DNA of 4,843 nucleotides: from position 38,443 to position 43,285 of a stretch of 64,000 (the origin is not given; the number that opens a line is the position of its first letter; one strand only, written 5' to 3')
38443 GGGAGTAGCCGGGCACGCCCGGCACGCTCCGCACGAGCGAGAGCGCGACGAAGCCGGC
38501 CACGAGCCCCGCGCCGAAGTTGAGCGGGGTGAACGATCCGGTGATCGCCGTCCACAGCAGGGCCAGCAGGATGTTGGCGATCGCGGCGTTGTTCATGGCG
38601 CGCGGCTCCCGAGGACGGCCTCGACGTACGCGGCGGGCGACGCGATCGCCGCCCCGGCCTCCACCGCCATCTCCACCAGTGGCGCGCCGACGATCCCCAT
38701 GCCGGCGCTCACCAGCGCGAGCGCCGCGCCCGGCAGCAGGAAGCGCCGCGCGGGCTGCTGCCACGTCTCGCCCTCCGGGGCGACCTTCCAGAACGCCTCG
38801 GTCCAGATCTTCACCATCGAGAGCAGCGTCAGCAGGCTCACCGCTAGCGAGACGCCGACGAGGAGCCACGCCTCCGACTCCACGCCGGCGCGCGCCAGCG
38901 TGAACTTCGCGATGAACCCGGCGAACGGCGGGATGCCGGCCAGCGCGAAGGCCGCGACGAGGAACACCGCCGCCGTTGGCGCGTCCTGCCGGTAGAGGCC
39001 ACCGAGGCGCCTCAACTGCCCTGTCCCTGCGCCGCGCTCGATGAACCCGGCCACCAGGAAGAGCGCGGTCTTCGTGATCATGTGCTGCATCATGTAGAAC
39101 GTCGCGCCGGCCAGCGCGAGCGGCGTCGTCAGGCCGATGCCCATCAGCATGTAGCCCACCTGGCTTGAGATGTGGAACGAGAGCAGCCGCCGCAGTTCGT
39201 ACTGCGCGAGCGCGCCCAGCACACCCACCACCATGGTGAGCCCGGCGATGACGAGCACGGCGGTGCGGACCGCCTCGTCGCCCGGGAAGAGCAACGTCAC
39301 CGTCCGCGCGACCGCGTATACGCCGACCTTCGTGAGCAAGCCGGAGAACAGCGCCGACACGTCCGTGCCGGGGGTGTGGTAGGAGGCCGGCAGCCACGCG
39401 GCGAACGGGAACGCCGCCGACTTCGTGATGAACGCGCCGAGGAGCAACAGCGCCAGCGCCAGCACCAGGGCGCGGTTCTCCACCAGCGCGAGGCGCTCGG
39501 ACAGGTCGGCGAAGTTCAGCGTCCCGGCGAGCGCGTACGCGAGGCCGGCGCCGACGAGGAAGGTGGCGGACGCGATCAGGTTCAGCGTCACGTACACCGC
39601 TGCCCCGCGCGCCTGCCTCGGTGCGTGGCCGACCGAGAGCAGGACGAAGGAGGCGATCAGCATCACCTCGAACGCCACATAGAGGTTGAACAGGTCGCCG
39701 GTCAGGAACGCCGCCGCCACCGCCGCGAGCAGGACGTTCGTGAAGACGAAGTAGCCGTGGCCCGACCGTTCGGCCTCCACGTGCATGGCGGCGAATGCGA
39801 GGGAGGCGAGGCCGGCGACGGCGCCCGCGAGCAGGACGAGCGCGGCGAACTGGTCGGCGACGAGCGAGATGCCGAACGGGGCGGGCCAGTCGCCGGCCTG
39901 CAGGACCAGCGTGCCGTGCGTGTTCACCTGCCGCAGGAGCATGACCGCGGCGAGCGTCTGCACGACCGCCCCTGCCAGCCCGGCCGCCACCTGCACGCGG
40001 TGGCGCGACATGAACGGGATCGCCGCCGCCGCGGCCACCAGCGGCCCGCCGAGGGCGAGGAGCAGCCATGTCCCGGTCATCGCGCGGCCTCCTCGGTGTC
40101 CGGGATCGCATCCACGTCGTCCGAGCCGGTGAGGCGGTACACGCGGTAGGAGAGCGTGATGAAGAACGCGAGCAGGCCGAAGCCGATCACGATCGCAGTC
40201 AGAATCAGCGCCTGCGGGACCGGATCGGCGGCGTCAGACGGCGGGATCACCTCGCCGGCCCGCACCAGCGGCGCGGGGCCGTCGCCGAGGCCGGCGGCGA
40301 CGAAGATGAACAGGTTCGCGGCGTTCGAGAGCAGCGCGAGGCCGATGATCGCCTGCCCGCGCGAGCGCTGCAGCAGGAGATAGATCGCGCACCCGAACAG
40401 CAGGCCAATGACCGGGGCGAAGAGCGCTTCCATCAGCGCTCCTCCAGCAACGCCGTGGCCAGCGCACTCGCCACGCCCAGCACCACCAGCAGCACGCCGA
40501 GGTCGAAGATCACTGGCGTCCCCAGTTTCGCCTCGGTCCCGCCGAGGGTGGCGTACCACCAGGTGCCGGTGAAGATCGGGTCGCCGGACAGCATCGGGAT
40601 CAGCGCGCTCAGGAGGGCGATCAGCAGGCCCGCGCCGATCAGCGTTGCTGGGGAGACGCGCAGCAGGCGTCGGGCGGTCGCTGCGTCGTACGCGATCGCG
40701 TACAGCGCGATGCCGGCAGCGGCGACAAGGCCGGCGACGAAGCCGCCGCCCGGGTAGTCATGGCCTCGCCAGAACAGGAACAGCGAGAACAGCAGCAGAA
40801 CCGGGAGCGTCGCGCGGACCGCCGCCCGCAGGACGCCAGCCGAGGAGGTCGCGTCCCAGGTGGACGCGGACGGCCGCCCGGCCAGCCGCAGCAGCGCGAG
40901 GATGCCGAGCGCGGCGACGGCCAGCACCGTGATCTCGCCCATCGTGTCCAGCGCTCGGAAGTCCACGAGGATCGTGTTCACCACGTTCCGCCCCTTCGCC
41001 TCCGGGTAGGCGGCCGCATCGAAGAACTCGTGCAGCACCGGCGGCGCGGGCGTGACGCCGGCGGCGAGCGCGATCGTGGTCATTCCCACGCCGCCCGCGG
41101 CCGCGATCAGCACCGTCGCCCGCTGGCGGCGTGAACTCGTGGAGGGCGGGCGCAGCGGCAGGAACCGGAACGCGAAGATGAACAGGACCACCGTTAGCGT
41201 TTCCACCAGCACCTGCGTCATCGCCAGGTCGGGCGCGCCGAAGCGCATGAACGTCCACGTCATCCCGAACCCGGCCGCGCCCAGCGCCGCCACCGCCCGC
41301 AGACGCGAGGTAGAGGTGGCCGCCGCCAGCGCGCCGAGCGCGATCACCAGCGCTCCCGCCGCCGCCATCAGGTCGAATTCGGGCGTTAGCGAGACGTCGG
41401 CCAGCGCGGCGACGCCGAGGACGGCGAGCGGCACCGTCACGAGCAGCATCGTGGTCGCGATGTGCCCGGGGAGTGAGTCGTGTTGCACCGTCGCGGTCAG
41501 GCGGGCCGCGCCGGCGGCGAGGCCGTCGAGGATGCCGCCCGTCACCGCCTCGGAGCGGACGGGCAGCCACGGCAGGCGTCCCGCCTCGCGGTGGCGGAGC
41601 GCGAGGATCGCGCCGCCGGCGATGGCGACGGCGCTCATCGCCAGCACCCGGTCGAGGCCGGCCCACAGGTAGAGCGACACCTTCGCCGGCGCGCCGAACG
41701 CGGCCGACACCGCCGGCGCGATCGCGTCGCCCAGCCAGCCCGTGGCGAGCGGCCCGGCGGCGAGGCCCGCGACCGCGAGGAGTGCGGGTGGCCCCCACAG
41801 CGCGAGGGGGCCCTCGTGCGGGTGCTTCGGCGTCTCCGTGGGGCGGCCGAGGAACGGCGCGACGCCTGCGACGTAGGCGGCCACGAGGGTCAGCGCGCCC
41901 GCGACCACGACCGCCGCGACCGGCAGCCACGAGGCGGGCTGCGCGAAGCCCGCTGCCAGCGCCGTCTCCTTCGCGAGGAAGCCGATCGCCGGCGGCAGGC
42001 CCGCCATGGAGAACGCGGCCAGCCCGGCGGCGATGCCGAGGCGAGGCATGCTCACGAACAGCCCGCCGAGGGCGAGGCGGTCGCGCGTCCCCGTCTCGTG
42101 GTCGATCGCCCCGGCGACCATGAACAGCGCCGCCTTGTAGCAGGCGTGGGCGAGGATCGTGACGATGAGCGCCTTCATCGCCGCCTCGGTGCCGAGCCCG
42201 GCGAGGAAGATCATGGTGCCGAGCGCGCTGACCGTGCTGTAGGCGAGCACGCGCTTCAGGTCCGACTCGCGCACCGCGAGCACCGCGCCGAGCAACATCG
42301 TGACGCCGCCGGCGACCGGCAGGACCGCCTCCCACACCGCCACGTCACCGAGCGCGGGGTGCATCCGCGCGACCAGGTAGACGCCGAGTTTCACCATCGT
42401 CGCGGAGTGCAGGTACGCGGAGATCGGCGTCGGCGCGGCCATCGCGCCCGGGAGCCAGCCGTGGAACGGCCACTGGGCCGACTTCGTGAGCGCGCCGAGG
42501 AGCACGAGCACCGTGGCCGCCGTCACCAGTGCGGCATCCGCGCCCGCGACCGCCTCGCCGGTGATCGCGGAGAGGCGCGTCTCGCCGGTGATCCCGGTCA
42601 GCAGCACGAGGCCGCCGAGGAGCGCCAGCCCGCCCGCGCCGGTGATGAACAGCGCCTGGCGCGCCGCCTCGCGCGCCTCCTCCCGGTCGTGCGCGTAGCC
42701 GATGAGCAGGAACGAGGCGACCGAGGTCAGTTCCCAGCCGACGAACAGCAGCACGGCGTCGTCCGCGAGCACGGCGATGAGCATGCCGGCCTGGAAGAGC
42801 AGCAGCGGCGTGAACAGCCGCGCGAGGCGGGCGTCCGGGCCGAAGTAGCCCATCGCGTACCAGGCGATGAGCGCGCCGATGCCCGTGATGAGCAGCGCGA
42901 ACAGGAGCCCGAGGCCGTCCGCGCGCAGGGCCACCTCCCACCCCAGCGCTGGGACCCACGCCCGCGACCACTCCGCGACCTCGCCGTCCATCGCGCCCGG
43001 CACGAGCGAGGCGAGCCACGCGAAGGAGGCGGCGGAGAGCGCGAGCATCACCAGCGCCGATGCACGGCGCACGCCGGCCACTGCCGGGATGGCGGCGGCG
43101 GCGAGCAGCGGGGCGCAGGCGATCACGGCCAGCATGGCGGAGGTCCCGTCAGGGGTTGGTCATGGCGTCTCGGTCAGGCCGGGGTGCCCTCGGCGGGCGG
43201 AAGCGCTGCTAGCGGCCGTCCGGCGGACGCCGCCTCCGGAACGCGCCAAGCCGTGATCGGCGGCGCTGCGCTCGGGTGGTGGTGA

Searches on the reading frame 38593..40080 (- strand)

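Call 48: search_protein_families(library=pfam, proteins=[window:38593-40080:-], max_evalue=0.0001)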
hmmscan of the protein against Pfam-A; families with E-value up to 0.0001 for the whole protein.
window:38593-40080:- (495 aa): 1 family
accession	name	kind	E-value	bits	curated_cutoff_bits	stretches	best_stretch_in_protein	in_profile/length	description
PF00361.26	Proton_antipo_M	-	1.2e-57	195.8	21.5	1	128-418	2-294/294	NADH:quinone oxidoreductase/Mrp antiporter, TM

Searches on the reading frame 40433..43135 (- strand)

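Call 48: search_protein_families(library=pfam, proteins=[window:40433-43135:-], max_evalue=0.0001)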
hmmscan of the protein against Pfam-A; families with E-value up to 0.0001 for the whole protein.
window:40433-43135:- (900 aa): 5 families
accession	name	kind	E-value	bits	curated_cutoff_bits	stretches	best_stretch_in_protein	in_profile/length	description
PF00361.26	Proton_antipo_M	-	3.9e-66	223.7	21.5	1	124-414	1-292/294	NADH:quinone oxidoreductase/Mrp antiporter, TM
PF04039.18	MnhB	-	2.1e-32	112.5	22.5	1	768-889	1-125/127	Domain related to MnhB subunit of Na+/H+ antiporter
PF20501.3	MbhE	-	7.7e-23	80.8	27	1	669-759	2-90/98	MBH, subunit E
PF13244.11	MbhD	-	4.7e-19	68.7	27.2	1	597-660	2-66/67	MBH, subunit D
PF00662.26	Proton_antipo_N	-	1.2e-06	28.7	24.5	1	66-106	9-49/51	NADH-Ubiquinone oxidoreductase (complex I), chain 5 N-terminus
